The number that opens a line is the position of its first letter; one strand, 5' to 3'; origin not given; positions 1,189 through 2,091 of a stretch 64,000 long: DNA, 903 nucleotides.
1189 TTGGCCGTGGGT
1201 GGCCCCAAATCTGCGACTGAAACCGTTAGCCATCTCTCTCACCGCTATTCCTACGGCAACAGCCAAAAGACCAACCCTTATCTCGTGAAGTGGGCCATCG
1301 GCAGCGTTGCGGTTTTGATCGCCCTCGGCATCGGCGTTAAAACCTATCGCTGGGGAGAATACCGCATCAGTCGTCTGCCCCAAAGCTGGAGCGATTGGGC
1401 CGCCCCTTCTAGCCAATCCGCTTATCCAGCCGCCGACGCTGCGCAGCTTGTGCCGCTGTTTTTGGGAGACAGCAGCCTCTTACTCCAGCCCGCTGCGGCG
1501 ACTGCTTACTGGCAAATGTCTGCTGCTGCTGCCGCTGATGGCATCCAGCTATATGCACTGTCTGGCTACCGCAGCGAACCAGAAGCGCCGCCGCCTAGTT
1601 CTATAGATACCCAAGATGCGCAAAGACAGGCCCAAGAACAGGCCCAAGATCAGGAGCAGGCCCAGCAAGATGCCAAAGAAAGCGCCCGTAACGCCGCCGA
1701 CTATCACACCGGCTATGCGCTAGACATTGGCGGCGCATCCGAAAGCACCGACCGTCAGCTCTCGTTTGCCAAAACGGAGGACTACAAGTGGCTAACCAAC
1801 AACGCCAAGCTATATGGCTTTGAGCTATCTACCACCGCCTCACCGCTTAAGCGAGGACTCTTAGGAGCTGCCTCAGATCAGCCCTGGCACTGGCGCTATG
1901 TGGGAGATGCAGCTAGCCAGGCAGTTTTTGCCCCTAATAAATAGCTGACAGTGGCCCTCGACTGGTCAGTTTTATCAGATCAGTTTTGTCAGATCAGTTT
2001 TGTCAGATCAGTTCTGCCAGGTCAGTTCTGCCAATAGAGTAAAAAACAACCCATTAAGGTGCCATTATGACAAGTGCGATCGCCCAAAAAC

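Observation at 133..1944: Receptor-like double pseudoenzyme: dead kinase inside, dead D,D-peptidase outside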

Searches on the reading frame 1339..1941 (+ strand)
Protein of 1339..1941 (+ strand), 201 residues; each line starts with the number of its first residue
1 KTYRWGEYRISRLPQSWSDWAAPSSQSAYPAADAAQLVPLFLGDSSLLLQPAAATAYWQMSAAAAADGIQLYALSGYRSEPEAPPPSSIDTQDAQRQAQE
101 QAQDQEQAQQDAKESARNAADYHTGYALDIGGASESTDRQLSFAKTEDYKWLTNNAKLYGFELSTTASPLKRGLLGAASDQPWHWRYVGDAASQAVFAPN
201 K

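Call 6: search_solved_structures(query=window:1432-1941:+, max_evalue=0.01, show_alignments=4)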
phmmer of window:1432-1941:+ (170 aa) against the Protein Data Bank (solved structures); distinct sequences matched with E-value up to 0.01: 7.
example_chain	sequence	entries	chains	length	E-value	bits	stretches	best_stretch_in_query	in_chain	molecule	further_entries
4mph_A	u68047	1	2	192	6.6e-13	51.9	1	18-162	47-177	D-alanyl-D-alanine carboxypeptidase family protein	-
4jid_A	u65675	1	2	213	7.1e-13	51.8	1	18-162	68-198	D-alanyl-D-alanine carboxypeptidase family protein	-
4ox3_A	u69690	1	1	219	1.6e-10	44.2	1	19-164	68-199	Putative carboxypeptidase YodJ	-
6a6a_A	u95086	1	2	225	4.7e-09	39.4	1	29-166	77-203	D-alanyl-D-alanine carboxypeptidase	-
5zhf_A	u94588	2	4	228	4.8e-09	39.4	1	29-166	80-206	D-alanyl-D-alanine carboxypeptidase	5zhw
5hnm_A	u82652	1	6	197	9.5e-09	38.4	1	29-166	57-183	D-alanyl-D-alanine carboxypeptidase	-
4mur_A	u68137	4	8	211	0.002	21.1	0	13-167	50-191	D,D-dipeptidase/D,D-carboxypeptidase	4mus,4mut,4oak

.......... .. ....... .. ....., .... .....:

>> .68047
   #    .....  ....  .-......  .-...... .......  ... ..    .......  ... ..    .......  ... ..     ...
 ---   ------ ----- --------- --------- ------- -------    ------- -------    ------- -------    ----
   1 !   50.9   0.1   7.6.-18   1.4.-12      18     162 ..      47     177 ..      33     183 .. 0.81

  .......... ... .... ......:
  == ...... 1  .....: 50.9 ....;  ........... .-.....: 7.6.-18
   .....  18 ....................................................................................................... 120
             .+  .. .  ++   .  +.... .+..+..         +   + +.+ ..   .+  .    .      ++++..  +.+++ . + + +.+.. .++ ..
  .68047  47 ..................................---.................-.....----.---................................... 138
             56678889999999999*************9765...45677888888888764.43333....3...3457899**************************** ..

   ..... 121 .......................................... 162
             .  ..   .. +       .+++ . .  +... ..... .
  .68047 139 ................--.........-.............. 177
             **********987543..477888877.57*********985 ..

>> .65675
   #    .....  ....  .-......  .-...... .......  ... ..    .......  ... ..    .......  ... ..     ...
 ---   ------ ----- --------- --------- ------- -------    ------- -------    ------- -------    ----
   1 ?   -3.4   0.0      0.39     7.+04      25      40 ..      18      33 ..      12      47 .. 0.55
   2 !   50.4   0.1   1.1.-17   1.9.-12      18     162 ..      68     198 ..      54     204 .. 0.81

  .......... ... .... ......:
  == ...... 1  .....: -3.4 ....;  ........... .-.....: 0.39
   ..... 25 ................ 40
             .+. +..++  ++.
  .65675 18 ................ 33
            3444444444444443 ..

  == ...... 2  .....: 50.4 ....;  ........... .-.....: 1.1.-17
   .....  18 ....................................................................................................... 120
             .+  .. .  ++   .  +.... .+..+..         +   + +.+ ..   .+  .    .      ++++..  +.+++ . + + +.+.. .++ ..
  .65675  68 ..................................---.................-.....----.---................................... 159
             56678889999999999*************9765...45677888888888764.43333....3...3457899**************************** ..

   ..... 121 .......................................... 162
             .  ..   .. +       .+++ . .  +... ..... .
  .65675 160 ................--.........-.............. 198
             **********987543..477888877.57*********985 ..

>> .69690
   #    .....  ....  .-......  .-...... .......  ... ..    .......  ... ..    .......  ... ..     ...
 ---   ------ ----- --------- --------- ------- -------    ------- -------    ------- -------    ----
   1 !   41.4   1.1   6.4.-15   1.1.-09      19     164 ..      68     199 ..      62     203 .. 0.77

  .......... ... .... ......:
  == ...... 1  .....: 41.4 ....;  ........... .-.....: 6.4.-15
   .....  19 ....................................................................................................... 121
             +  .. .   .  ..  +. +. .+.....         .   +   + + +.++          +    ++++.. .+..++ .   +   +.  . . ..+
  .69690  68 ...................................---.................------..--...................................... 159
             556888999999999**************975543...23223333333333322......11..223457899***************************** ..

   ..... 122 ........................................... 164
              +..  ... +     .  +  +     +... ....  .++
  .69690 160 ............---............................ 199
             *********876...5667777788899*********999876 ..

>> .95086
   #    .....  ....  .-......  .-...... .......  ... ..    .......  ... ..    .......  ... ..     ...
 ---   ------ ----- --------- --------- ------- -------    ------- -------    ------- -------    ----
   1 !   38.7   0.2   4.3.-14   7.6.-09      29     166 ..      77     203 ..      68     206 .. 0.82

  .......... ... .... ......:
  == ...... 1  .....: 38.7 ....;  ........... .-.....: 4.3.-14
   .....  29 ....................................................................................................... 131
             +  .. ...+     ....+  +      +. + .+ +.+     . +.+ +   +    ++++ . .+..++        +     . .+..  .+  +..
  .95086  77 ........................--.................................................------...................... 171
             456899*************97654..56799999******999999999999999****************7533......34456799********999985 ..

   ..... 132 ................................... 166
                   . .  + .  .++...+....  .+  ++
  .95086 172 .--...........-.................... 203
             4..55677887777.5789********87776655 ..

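Call 32: find_homologous_proteins(query=window:1432-1941:+, max_evalue=0.001)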
Query window:1432-1941:+ (170 aa): 20 proteins with E <= 0.001 among 251 candidates.
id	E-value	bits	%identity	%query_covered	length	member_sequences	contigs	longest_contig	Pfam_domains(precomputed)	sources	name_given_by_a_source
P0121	4.3e-30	122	48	95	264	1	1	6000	PF02557.23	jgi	jgi:D-alanyl-D-alanine carboxypeptidase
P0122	4.9e-17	80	37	98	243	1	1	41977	PF02557.23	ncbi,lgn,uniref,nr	ncbi:D-alanyl-D-alanine carboxypeptidase family protein [Synechococcales cyanobacterium C]|uniref:D-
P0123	1.4e-15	75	39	98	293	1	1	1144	PF02557.23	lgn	-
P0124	4.5e-15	74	39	91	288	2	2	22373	PF02557.23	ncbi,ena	-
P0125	2.1e-14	71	37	97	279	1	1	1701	PF02557.23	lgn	-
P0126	4.8e-14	70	35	86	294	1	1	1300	PF02557.23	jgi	jgi:zinc D-Ala-D-Ala carboxypeptidase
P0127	3.1e-13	68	34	86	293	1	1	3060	PF02557.23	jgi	jgi:zinc D-Ala-D-Ala carboxypeptidase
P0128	6.4e-13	67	36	86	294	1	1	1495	PF02557.23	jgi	jgi:zinc D-Ala-D-Ala carboxypeptidase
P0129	8.9e-13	66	35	84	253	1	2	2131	PF02557.23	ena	-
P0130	9.4e-13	66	34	86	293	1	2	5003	PF02557.23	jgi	jgi:zinc D-Ala-D-Ala carboxypeptidase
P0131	4.6e-12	64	33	88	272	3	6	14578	PF02557.23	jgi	jgi:zinc D-Ala-D-Ala carboxypeptidase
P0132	5.3e-12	64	33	98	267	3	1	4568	PF02557.23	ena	-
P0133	6.1e-12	63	33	86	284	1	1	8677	PF02557.23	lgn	-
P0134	6.9e-12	63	33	86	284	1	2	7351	PF02557.23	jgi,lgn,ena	jgi:LAS superfamily LD-carboxypeptidase LdcB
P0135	2.7e-11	61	31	77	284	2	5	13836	PF02557.23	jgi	jgi:zinc D-Ala-D-Ala carboxypeptidase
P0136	1.4e-10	59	31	77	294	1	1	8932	PF02557.23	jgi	jgi:zinc D-Ala-D-Ala carboxypeptidase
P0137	1.4e-8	53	33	83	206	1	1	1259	PF02557.23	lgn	-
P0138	5.6e-7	47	35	83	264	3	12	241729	PF02557.23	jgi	jgi:D-alanyl-D-alanine carboxypeptidase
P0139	6.7e-5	41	31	83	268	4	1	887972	PF02557.23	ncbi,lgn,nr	ncbi:peptidase [Lysobacteraceae bacterium NML93-0399]|nr:peptidase [Xanthomonadaceae bacterium NML93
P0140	7.8e-5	40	31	83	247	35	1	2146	PF02557.23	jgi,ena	-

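Call 36: predict_structure(alignment_id=A3)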
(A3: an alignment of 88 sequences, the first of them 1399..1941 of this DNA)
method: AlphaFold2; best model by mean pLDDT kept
length: 181 residues; sequences in the alignment: 88
mean_pLDDT: 83.3   pTM: 0.77
mean pLDDT of the five models: 83.3, 82.8, 81.0, 77.7, 75.6
residues with pLDDT >= 90: 79; 70-90: 65; 50-70: 32; < 50: 5
segments of 3 or more residues with pLDDT < 50: 1-5
pLDDT, mean of each block of 10 residues (from residue 1): 55 88 85 97 97 86 66 70 84 84 94 89 93 97 77 59 93 87 51
secondary structure, 60 per line:
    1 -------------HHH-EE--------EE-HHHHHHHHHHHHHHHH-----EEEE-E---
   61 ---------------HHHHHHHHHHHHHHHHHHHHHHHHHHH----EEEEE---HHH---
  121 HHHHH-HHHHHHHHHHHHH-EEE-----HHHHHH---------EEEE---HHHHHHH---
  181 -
elements in order: H31-46 E52-55 H76-102 E107-111 H121-125 H127-139 E141-143 H149-154 E164-167 H171-177

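Call 40: fold_search(model_id=the predicted structure, library=pdb)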
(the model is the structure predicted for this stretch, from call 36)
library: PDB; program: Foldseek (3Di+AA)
matches with E <= 10: 64; with E <= 0.001: 18
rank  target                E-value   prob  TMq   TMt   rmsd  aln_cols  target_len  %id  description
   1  4mph_B                3.3e-08  1.00  0.55  0.54   7.0       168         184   30  Crystal structure of BaLdcB / VanY-like L,D-carboxypeptidase Zinc(II)-bound (released 2013-09-25)
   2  4mph_A                4.5e-08  1.00  0.58  0.58   6.9       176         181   29  Crystal structure of BaLdcB / VanY-like L,D-carboxypeptidase Zinc(II)-bound (released 2013-09-25)
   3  4ox3                  7.4e-08  1.00  0.54  0.46   8.2       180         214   25  Structure of the LdcB LD-carboxypeptidase reveals the molecular basis of peptidoglycan recognition (released 2014-06-11)
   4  4jid_B                9.5e-08  1.00  0.57  0.58   6.6       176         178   28  Crystal structure of BaLdcB / VanY-like L,D-carboxypeptidase Zinc(II)-free (released 2013-04-03)
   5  4jid_A                1.9e-07  1.00  0.54  0.53   7.4       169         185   28  Crystal structure of BaLdcB / VanY-like L,D-carboxypeptidase Zinc(II)-free (released 2013-04-03)
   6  5hnm_E                2.4e-07  1.00  0.48  0.48   9.1       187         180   23  Crystal structure of vancomycin resistance D,D-pentapeptidase VanY E175A mutant from VanB-type resistance cassette in  (released 2016-02-10)
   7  5hnm_B                3.1e-07  1.00  0.47  0.47   9.1       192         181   23  Crystal structure of vancomycin resistance D,D-pentapeptidase VanY E175A mutant from VanB-type resistance cassette in  (released 2016-02-10)
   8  5hnm_A                4.3e-07  1.00  0.46  0.47   9.4       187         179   23  Crystal structure of vancomycin resistance D,D-pentapeptidase VanY E175A mutant from VanB-type resistance cassette in  (released 2016-02-10)
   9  5hnm_C                5.5e-07  1.00  0.47  0.48   8.9       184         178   24  Crystal structure of vancomycin resistance D,D-pentapeptidase VanY E175A mutant from VanB-type resistance cassette in  (released 2016-02-10)
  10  4oak_A                1.0e-06  1.00  0.51  0.49   8.3       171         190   20  Crystal structure of vancomycin resistance D,D-dipeptidase/D,D-pentapeptidase VanXYc D59S mutant in complex with D-Ala (released 2014-01-15)
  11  4mut_B                1.3e-06  1.00  0.48  0.47   8.2       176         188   22  Crystal structure of vancomycin resistance D,D-dipeptidase/D,D-pentapeptidase VanXYc D59S mutant in complex with D-Ala (released 2013-10-09)
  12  6a6a_A                1.3e-06  1.00  0.50  0.50   9.0       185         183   24  VanYB in complex with D-Alanine (released 2018-09-05)
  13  5zhf_A                1.7e-06  1.00  0.47  0.47   9.3       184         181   24  Structure of VanYB unbound (released 2018-09-05)
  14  4mus_A                2.8e-06  1.00  0.48  0.47   8.2       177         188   21  Crystal structure of vancomycin resistance D,D-dipeptidase/D,D-pentapeptidase VanXYc D59S mutant in complex with D-Ala (released 2013-10-09)
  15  4mut_A                9.3e-06  1.00  0.50  0.49   8.4       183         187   22  Crystal structure of vancomycin resistance D,D-dipeptidase/D,D-pentapeptidase VanXYc D59S mutant in complex with D-Ala (released 2013-10-09)
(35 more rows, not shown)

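Call 64: search_protein_representatives(protein=window:1339-1941:+)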
Query: 201 residues. Proteins with E-value up to 0.001 (for the whole library): 3036; up to 1e-10: 240; up to 1e-30: 8. The best 150 are listed.
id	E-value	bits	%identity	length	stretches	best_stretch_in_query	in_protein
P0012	8.6e-67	241.0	65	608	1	1-198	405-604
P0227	1.1e-41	159.0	54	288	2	120-199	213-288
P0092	2.1e-40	154.9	59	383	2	120-198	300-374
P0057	7.7e-40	153.1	55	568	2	1-84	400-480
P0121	2.2e-38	148.3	61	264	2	121-197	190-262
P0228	2.6e-38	148.1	58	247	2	118-198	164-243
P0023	3.5e-38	147.7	60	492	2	1-80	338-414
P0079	9.7e-36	139.7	60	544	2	118-197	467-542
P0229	6.0e-30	120.8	49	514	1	3-200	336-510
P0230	9.8e-30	120.1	56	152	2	1-82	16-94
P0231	8.6e-25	104.0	49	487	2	111-197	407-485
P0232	1.8e-20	89.9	43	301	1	28-198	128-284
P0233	5.9e-19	84.9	46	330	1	28-197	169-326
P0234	6.2e-19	84.9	39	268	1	36-198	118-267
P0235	1.2e-18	83.9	41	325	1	27-198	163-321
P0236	1.2e-18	83.9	43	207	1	20-197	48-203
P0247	8.9e-17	77.8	44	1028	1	26-200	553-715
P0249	1.1e-16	77.5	41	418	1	43-200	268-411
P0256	2.9e-16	76.2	41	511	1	42-198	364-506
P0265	8.3e-16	74.7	46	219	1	1-187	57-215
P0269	2.0e-15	73.5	47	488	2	119-188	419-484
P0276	3.5e-15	72.6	40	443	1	23-197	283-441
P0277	3.5e-15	72.6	44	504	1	48-198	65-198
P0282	5.3e-15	72.0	40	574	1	33-200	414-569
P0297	1.8e-14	70.3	43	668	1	34-195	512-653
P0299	2.2e-14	70.0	34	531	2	44-198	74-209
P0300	2.2e-14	70.0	39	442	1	37-197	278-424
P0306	3.2e-14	69.5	39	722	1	28-198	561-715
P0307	3.2e-14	69.5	41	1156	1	41-194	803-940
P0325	1.1e-13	67.8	41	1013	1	27-198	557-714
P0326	1.1e-13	67.8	39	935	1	29-198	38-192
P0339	2.0e-13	66.9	40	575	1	48-199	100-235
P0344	2.5e-13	66.6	44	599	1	48-195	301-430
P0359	6.7e-13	65.2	43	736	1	52-199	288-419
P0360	7.0e-13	65.1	40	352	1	22-197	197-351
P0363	8.4e-13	64.9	36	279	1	28-200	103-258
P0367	1.1e-12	64.5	41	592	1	26-198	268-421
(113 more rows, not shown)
